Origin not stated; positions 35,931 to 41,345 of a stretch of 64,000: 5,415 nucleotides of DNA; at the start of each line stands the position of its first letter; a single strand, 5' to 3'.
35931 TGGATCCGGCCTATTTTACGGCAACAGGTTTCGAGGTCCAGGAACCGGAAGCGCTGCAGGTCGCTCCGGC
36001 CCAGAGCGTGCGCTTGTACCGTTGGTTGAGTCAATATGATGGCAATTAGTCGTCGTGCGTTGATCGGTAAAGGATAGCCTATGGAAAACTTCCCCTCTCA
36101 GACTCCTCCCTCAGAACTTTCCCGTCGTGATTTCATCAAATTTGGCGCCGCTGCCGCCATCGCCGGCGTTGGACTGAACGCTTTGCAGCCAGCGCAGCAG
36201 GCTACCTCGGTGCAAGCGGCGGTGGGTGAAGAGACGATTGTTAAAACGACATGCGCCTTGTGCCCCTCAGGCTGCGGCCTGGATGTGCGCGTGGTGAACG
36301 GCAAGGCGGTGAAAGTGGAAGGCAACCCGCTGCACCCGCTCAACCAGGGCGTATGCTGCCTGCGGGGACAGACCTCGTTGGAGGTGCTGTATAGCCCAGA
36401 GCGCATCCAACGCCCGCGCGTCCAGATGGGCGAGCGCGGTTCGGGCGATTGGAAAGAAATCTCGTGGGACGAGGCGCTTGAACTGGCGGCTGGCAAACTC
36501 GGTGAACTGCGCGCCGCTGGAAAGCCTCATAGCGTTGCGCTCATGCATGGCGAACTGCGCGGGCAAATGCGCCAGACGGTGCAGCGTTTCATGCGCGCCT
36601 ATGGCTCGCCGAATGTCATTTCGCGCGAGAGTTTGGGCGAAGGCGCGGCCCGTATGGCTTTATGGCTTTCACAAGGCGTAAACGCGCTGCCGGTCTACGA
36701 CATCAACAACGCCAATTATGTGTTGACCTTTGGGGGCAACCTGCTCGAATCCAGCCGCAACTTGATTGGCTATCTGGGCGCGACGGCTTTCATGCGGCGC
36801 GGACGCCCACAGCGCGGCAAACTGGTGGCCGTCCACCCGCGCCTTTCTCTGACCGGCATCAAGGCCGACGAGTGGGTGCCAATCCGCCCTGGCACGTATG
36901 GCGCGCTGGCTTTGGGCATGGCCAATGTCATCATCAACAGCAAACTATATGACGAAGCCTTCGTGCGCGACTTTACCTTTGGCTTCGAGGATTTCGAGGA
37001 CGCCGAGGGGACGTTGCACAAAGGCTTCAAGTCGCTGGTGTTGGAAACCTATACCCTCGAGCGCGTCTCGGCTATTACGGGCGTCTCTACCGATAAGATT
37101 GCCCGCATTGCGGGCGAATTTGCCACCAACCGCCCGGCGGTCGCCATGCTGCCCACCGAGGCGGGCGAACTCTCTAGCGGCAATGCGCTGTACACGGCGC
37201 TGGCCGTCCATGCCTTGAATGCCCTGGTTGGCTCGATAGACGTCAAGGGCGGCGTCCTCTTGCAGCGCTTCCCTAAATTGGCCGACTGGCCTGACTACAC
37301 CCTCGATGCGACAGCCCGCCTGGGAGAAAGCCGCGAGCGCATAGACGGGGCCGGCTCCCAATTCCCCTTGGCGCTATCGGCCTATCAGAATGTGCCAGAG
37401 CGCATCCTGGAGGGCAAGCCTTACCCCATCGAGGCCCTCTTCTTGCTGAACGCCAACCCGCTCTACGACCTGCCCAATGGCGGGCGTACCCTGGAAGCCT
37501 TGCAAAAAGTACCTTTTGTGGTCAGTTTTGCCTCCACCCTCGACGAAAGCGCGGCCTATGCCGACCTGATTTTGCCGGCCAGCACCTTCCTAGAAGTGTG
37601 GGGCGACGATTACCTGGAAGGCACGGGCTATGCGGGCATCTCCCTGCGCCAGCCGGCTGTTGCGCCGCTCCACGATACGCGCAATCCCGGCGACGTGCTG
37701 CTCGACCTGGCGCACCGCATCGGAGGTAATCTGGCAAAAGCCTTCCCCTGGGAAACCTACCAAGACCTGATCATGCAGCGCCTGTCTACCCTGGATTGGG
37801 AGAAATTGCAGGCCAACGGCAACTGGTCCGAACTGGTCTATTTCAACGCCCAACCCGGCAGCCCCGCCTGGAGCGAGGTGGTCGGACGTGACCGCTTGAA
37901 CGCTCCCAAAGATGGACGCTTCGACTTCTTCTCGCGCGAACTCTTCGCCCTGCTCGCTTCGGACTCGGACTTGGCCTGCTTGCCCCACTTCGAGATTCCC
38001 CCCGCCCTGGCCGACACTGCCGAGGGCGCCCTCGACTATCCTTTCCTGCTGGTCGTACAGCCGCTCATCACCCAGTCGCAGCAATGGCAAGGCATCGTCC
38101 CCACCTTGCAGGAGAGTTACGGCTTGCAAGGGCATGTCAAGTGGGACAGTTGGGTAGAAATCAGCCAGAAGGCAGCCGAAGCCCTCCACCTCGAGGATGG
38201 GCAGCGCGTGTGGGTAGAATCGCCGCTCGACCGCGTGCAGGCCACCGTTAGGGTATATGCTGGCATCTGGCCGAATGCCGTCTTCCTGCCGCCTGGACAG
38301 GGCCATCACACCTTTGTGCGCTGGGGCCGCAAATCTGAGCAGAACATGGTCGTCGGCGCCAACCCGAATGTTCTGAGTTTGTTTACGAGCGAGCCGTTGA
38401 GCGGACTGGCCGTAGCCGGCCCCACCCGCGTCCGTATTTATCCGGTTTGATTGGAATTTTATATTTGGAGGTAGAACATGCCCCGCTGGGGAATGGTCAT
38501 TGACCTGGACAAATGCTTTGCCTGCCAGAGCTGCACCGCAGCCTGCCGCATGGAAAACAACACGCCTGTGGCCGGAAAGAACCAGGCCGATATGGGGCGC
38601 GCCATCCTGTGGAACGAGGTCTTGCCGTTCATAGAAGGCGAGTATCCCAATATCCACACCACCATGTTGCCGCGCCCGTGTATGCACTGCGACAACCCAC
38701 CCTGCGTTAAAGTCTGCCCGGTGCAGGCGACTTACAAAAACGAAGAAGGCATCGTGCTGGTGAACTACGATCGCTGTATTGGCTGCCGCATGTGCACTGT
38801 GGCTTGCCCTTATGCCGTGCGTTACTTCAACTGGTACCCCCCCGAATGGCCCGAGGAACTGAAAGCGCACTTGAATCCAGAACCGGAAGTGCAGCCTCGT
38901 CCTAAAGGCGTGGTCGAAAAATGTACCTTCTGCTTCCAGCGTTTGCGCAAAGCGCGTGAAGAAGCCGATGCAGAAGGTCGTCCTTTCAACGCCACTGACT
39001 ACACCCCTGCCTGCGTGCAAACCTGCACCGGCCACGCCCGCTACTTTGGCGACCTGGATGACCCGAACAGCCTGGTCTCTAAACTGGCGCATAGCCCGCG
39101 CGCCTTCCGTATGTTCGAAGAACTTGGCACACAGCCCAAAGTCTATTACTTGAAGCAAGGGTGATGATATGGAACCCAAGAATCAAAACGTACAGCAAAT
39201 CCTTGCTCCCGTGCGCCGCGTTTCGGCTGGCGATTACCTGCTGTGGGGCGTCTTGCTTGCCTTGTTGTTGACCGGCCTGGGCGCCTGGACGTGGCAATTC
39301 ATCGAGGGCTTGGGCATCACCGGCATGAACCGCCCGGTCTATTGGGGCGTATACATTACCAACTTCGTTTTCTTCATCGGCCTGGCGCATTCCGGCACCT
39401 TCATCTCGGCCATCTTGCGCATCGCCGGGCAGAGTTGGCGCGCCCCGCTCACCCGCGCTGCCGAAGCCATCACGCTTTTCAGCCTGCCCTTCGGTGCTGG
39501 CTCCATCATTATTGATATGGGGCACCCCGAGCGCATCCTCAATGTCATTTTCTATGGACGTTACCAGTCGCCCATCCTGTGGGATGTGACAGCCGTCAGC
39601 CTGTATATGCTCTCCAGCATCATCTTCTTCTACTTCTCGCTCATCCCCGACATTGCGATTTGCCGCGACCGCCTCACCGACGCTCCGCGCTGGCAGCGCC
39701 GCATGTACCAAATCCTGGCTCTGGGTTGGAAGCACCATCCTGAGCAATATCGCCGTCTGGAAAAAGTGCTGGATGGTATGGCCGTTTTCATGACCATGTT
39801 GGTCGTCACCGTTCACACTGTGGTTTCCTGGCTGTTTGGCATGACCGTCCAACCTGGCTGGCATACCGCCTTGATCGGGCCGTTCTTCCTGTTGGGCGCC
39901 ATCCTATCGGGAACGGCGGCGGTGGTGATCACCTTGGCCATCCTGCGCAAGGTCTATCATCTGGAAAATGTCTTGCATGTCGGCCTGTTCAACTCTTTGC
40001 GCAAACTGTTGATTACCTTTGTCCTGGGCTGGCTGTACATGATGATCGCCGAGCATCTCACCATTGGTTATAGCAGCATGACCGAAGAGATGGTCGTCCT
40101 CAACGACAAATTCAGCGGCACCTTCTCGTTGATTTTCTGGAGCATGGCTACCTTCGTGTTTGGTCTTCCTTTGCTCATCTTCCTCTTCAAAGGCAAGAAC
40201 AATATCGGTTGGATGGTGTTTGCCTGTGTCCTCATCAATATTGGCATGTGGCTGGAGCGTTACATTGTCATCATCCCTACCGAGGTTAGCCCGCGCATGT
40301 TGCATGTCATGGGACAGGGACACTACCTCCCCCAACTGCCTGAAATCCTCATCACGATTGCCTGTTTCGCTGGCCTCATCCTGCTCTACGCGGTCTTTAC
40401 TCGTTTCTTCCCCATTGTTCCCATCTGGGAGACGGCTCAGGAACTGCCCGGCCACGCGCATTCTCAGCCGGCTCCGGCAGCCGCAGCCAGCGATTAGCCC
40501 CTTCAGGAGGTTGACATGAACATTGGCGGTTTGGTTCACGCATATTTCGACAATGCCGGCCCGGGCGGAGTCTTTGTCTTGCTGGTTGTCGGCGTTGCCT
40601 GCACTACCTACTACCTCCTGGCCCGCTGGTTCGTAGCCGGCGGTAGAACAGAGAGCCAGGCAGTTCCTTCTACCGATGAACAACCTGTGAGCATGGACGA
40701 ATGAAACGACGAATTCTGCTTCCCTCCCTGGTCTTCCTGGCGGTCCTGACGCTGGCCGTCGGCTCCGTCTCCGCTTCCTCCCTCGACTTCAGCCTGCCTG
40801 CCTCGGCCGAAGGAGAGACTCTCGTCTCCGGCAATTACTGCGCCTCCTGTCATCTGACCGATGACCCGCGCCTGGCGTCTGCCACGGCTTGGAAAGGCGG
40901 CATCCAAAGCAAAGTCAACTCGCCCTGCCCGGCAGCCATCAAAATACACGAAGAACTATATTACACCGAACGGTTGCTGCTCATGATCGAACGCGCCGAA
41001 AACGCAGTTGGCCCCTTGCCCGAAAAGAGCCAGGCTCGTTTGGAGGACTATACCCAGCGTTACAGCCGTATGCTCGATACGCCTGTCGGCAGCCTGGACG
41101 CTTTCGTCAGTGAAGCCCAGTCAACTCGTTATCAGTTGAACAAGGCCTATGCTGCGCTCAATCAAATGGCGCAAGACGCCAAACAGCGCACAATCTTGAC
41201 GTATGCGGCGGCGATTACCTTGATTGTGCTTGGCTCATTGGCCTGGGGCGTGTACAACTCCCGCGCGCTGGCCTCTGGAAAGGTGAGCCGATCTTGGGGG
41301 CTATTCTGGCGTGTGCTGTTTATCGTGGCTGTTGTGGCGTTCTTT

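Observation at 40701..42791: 696-aa cytochrome c / membrane / Ala-rich repeat fusion protein ending the module; its heme domain is paralogous to the upstream 126-aa CASCH cytochrome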

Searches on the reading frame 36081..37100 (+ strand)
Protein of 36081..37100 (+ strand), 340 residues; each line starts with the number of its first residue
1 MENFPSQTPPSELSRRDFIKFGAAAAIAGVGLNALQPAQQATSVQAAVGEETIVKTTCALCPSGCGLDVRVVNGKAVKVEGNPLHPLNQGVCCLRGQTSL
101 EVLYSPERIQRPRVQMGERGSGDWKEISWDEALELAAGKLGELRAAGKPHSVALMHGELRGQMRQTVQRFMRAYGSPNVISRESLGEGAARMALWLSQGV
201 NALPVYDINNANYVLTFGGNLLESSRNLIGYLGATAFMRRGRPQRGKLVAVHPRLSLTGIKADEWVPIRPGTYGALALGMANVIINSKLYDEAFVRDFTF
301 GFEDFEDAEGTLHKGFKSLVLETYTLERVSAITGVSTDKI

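Call 81: search_solved_structures(query=window:36081-37100:+, max_evalue=1e-30, show_alignments=2)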
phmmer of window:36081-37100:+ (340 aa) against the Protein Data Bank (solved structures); distinct sequences matched with E-value up to 1e-30: 2.
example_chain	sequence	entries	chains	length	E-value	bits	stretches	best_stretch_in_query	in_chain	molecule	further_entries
6cz7_A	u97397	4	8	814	4.9e-38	134.3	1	48-318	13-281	ArrA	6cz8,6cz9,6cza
2vpw_A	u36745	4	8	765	4.9e-34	121.2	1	14-306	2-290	THIOSULFATE REDUCTASE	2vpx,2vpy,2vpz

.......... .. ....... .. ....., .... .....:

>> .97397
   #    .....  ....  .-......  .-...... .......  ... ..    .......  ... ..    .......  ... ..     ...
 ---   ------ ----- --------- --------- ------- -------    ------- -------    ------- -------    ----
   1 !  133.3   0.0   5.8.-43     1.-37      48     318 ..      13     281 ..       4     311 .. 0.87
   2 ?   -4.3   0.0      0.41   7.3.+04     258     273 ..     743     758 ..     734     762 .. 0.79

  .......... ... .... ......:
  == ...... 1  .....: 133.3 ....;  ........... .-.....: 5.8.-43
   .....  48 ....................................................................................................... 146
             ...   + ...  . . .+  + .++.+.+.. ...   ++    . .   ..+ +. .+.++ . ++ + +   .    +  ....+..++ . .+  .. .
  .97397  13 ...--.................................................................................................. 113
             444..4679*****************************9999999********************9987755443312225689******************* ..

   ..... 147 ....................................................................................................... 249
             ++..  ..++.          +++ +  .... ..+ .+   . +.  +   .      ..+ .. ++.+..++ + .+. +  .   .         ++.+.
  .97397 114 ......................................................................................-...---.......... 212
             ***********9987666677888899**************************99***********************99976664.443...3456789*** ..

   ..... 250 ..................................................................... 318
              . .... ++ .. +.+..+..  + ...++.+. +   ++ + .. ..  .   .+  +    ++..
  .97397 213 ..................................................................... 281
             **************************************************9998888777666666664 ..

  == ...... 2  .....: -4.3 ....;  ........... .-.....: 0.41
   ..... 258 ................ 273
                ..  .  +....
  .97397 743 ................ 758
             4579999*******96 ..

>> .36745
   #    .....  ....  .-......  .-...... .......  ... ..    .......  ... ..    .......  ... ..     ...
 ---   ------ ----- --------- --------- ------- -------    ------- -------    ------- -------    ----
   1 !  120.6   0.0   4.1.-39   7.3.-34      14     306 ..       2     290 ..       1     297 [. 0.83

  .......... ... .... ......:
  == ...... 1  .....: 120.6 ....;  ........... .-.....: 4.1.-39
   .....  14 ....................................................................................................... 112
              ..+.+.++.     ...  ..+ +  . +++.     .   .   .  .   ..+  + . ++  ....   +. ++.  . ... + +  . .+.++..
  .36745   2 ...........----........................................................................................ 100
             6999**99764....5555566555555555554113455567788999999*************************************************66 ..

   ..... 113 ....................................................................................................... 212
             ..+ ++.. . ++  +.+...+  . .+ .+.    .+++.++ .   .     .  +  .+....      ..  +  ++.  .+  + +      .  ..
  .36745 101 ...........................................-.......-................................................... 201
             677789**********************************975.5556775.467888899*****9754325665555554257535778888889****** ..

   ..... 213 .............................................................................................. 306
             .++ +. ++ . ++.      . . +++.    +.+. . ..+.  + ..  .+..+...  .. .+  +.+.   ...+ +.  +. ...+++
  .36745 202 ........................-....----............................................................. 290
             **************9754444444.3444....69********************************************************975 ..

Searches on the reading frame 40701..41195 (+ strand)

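Call 41: search_protein_families(library=ncbifam, proteins=[window:40701-41195:+], max_evalue=10)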
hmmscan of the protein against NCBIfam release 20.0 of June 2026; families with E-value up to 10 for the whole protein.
window:40701-41195:+ (165 aa): 2 families
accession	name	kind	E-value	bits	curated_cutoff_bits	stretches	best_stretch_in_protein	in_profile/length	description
TIGR02810.1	agaZ_gatZ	equivalog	0.00087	18.3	568.8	1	78-153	195-271/420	D-tagatose-bisphosphate aldolase, class II, non-catalytic subunit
NF012002.0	PRK15458.1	equivalog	0.078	12.1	707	1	103-154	225-276/428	tagatose-bisphosphate aldolase subunit KbaZ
